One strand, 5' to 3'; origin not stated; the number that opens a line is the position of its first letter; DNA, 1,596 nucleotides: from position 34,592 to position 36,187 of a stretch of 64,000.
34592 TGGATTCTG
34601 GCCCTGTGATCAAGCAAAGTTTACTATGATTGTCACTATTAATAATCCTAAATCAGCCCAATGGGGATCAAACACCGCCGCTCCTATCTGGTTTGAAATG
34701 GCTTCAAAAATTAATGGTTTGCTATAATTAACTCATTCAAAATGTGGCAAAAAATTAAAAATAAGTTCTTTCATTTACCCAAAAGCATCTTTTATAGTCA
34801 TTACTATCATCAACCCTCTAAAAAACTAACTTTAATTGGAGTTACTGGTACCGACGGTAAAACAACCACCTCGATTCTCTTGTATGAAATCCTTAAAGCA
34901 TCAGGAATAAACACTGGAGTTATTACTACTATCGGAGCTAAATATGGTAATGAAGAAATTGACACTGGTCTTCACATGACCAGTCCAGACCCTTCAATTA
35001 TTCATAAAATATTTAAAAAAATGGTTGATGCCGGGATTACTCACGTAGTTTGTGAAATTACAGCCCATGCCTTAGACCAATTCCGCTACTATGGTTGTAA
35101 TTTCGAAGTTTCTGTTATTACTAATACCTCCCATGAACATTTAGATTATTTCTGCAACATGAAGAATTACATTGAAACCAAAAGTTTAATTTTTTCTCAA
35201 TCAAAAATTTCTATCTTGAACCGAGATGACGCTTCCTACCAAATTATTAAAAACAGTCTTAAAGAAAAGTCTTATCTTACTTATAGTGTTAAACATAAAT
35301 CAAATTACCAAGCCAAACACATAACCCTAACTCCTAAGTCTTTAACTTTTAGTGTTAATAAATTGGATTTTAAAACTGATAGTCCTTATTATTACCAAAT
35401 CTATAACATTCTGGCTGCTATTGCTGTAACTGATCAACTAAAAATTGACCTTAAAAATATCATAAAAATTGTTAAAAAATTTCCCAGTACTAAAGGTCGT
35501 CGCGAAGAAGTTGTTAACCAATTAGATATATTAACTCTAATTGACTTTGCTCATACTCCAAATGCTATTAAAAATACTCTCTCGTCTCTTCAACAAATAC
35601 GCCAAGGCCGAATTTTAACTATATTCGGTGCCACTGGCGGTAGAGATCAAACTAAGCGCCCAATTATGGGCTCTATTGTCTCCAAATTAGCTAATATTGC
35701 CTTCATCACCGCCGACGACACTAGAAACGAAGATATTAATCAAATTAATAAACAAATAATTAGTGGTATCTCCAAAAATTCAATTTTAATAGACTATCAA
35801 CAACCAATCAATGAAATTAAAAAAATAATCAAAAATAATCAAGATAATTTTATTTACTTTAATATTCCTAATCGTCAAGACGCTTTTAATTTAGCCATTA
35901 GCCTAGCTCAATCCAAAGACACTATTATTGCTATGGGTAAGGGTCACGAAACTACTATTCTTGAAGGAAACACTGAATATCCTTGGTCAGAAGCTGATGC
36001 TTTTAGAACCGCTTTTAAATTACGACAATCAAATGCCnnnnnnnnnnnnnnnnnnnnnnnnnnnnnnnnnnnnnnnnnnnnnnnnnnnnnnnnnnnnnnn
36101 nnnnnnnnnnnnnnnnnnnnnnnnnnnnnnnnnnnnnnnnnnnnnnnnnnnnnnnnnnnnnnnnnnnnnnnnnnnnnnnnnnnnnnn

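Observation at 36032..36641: Bpt/ATE-like aminoacyl-tRNA-protein transferase embedded between murE and a Mur ligase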

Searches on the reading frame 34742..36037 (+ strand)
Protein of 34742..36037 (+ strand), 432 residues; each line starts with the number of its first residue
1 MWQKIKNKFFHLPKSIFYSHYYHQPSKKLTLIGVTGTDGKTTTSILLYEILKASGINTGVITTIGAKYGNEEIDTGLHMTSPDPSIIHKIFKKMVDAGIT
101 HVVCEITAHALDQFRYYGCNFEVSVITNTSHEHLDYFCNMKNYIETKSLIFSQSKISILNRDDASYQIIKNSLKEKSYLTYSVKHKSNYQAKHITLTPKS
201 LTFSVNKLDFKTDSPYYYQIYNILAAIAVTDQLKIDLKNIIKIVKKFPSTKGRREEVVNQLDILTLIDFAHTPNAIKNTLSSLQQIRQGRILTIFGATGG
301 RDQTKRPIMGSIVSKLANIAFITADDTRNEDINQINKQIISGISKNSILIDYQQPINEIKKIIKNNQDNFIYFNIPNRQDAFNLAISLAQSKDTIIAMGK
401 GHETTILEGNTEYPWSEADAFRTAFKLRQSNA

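Call 3: search_protein_families(library=pfam, proteins=[window:34742-36037:+], max_evalue=1)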
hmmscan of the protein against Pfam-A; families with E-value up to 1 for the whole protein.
window:34742-36037:+ (432 aa): 5 families
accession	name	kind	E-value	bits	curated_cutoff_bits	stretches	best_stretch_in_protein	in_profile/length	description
PF08245.18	Mur_ligase_M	-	1.2e-40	140.1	24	1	34-229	1-199/200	Mur ligase middle domain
PF02875.26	Mur_ligase_C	-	6e-21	76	28.4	1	253-401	1-127/127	Mur ligase, glutamate ligase domain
PF07755.17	DUF1611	-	0.049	13.5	25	1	29-63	12-49/201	Domain of unknown function (DUF1611_C) P-loop domain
PF24321.1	DUF7493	-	0.06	14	27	0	27-57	29-59/108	Domain of unknown function (DUF7493)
PF21605.3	CRLF2-like_D2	-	0.18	12.4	27.3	0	168-211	18-60/94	Cytokine receptor-like factor 2-like, D2 domain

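Call 4: search_protein_families(library=ncbifam, proteins=[window:34742-36037:+], max_evalue=1)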
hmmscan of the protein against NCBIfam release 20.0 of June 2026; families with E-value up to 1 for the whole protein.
window:34742-36037:+ (432 aa): 29 families (the best 25 are shown)
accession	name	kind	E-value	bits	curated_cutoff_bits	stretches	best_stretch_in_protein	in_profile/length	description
NF001126.0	PRK00139.1-4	equivalog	8.2e-104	347.8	373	1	17-425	92-482/486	UDP-N-acetylmuramoyl-L-alanyl-D-glutamate--2,6-diaminopimelate ligase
TIGR01085.1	murE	subfamily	1.8e-98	330.5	257.3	2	17-347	73-416/472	UDP-N-acetylmuramyl-tripeptide synthetase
NF001124.0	PRK00139.1-2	equivalog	1.1e-92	311.4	476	1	20-429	102-496/500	UDP-N-acetylmuramoyl-L-alanyl-D-glutamate--2,6-diaminopimelate ligase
NF008896.0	PRK11929.1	equivalog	1.1e-88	298.2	1023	1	19-426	102-499/965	bifunctional UDP-N-acetylmuramoyl-L-alanyl-D-glutamate--2,6-diaminopimelate ligase MurE/UDP-N-acetylmuramoyl-tripeptide--D-alanyl-D-alanine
NF001123.0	PRK00139.1-1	equivalog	3.2e-68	230.6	586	1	19-421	97-485/493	UDP-N-acetylmuramoyl-L-alanyl-D-glutamate--2,6-diaminopimelate ligase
NF010628.0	PRK14022.1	equivalog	5.2e-59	200.3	536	2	15-371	97-451/483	UDP-N-acetylmuramoyl-L-alanyl-D-glutamate--L-lysine ligase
NF001130.0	PRK00139.2-4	equivalog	1e-32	113.6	715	2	16-368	96-476/516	UDP-N-acetylmuramoyl-L-alanyl-D-glutamate--2,6-diaminopimelate ligase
TIGR01082.1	murC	equivalog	4.7e-28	98.5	335.1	2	120-295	167-352/449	UDP-N-acetylmuramate--L-alanine ligase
NF001129.0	PRK00139.2-3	equivalog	3.7e-26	91.7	762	1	15-415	104-504/517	UDP-N-acetylmuramoyl-L-alanyl-D-glutamate--2,6-diaminopimelate ligase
TIGR02068.2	cya_phycin_syn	equivalog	1.3e-25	89.6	850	1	21-354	471-823/862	cyanophycin synthetase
NF001131.0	PRK00139.2-5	equivalog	9.3e-25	87.4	1000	1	19-365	99-444/483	UDP-N-acetylmuramoyl-L-alanyl-D-glutamate--2,6-diaminopimelate ligase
NF053648.1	pMurE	equivalog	3.5e-23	82.1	600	1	30-399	99-450/464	pseudomurein biosynthesis peptide ligase pMurE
TIGR01087.1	murD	equivalog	1.5e-22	80.3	211.95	2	99-297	152-348/441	UDP-N-acetylmuramoyl-L-alanine--D-glutamate ligase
NF001127.0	PRK00139.2-1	equivalog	1.6e-22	79.9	997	2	19-168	99-252/520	UDP-N-acetylmuramoyl-L-alanyl-D-glutamate--2,6-diaminopimelate ligase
NF010623.0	PRK14016.1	subfamily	4.7e-22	78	877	1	24-362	475-836/871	cyanophycin synthetase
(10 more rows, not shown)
